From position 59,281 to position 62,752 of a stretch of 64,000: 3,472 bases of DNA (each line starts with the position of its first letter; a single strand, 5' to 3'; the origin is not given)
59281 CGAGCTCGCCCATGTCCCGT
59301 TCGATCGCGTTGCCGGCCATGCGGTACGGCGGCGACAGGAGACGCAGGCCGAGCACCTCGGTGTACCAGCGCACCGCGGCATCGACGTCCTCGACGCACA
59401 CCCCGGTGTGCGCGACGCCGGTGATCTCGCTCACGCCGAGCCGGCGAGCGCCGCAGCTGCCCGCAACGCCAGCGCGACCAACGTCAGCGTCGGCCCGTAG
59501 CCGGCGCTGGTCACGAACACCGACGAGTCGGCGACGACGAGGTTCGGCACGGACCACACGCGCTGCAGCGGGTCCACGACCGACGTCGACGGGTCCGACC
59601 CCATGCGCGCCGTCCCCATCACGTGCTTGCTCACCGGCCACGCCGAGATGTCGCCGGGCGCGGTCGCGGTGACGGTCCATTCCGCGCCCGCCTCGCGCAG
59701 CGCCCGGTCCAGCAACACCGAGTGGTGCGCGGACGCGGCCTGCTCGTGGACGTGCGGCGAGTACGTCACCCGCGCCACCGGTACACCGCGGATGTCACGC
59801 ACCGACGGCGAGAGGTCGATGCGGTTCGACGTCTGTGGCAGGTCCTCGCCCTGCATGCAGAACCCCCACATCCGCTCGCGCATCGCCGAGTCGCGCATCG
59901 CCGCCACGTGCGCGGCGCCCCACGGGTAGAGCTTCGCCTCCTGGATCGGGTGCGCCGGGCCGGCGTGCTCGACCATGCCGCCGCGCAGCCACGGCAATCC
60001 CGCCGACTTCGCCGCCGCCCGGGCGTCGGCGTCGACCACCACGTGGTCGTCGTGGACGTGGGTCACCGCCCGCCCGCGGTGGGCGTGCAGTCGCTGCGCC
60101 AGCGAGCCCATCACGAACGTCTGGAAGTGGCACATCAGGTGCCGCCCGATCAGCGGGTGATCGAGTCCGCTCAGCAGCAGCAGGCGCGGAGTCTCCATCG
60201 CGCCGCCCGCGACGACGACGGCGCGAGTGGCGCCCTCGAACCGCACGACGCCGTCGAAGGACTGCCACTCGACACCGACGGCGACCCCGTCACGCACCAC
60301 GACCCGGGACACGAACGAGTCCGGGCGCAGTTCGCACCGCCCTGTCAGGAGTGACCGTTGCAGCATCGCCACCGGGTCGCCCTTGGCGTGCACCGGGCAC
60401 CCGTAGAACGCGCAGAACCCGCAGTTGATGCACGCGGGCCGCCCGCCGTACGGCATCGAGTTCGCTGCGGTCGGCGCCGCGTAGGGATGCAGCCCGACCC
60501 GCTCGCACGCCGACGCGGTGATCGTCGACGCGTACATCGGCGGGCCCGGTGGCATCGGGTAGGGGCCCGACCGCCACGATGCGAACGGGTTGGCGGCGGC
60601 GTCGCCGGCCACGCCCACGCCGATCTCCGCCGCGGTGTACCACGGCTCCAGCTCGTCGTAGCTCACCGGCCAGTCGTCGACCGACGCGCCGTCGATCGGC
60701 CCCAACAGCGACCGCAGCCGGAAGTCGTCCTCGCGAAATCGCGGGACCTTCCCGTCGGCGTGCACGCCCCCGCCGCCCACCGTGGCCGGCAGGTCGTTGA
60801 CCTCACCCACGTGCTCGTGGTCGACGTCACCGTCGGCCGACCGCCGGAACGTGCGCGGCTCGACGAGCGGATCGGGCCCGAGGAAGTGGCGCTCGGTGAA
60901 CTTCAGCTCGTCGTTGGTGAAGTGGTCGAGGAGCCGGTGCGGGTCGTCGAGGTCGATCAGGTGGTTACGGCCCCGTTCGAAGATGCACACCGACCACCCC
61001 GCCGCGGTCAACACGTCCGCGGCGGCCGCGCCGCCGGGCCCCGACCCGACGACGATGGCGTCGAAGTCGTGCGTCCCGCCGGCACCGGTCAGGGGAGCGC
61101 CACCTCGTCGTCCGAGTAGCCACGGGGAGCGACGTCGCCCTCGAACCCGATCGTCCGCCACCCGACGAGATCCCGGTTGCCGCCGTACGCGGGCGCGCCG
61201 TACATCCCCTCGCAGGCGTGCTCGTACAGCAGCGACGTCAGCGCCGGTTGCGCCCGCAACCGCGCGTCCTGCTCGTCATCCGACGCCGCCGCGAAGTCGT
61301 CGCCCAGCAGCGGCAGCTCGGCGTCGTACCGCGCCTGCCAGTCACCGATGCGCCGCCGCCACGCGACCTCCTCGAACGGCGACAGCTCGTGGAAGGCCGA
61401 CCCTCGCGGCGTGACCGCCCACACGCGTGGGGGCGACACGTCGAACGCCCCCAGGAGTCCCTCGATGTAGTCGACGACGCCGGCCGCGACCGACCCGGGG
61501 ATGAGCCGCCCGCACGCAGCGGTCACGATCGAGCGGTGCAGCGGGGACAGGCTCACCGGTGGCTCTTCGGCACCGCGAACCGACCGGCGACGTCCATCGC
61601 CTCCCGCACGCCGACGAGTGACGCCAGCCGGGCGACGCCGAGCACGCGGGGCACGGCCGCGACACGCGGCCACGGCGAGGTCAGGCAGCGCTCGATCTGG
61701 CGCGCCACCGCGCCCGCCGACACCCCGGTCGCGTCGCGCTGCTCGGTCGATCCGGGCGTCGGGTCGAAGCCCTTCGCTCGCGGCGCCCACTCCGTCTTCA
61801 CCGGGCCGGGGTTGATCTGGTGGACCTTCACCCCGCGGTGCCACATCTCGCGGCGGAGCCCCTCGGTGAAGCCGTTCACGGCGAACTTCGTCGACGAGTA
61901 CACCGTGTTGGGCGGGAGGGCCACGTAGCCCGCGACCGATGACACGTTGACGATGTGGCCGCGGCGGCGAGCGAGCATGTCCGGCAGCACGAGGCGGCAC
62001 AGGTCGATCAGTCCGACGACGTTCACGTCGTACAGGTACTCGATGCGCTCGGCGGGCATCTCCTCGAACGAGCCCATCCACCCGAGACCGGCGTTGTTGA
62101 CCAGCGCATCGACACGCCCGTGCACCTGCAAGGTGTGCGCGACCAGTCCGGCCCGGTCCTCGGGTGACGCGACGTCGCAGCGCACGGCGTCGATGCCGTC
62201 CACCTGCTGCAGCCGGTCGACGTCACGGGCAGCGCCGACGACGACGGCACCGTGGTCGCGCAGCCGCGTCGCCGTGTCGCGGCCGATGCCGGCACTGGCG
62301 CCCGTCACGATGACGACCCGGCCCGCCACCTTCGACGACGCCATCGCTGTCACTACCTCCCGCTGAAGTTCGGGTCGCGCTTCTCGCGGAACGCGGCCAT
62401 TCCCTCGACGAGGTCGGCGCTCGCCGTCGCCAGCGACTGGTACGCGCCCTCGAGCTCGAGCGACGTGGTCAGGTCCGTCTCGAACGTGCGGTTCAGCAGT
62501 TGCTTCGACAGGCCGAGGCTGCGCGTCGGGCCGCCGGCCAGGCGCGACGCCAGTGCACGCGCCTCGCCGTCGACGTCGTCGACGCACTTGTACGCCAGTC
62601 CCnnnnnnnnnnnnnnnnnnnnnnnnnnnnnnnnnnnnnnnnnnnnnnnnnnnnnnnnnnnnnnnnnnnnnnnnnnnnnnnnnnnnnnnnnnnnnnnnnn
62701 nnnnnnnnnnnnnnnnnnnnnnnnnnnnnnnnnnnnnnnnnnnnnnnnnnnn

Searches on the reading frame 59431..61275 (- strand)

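Call 14: search_protein_families(library=pfam, proteins=[window:59431-61275:-], max_evalue=0.01)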
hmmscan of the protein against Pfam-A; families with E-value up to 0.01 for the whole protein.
window:59431-61275:- (614 aa): 7 families
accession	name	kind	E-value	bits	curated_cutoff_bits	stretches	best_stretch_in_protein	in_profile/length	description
PF05199.19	GMC_oxred_C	-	9.6e-20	72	24.6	1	480-603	1-139/139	GMC oxidoreductase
PF00732.25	GMC_oxred_N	-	3.9e-14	53.4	23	1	249-384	86-217/218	GMC oxidoreductase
PF00890.30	FAD_binding_2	-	7.5e-05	22.5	20.4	0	72-104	1-33/414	FAD binding domain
PF01494.25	FAD_binding_3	-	0.00044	20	22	1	71-104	2-35/349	FAD binding domain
PF07992.20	Pyr_redox_2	-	0.00055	19.9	26.1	1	72-107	2-37/291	Pyridine nucleotide-disulphide oxidoreductase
PF01266.30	DAO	-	0.0017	18.4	27.9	0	72-102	1-31/353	FAD dependent oxidoreductase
PF13450.12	NAD_binding_8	-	0.0033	18.1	21.9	1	75-103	1-29/68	NAD(P)-binding Rossmann-like domain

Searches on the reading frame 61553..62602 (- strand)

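Call 14: search_protein_families(library=pfam, proteins=[window:61553-62602:-], max_evalue=0.01)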
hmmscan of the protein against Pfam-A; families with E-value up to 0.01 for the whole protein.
window:61553-62602:- (349 aa): 4 families
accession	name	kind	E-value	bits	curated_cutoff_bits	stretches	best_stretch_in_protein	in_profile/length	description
PF00106.31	adh_short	-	2.9e-51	174.2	26.6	1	95-273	1-187/195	short chain dehydrogenase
PF13561.12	adh_short_C2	-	1.6e-36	126.6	27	1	101-289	1-197/236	Enoyl-(Acyl carrier protein) reductase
PF08659.16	KR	-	7.1e-12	46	22.6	1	97-269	3-179/180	KR domain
PF01370.27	Epimerase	-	5.3e-06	26.5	20.9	1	97-247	1-154/240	NAD dependent epimerase/dehydratase family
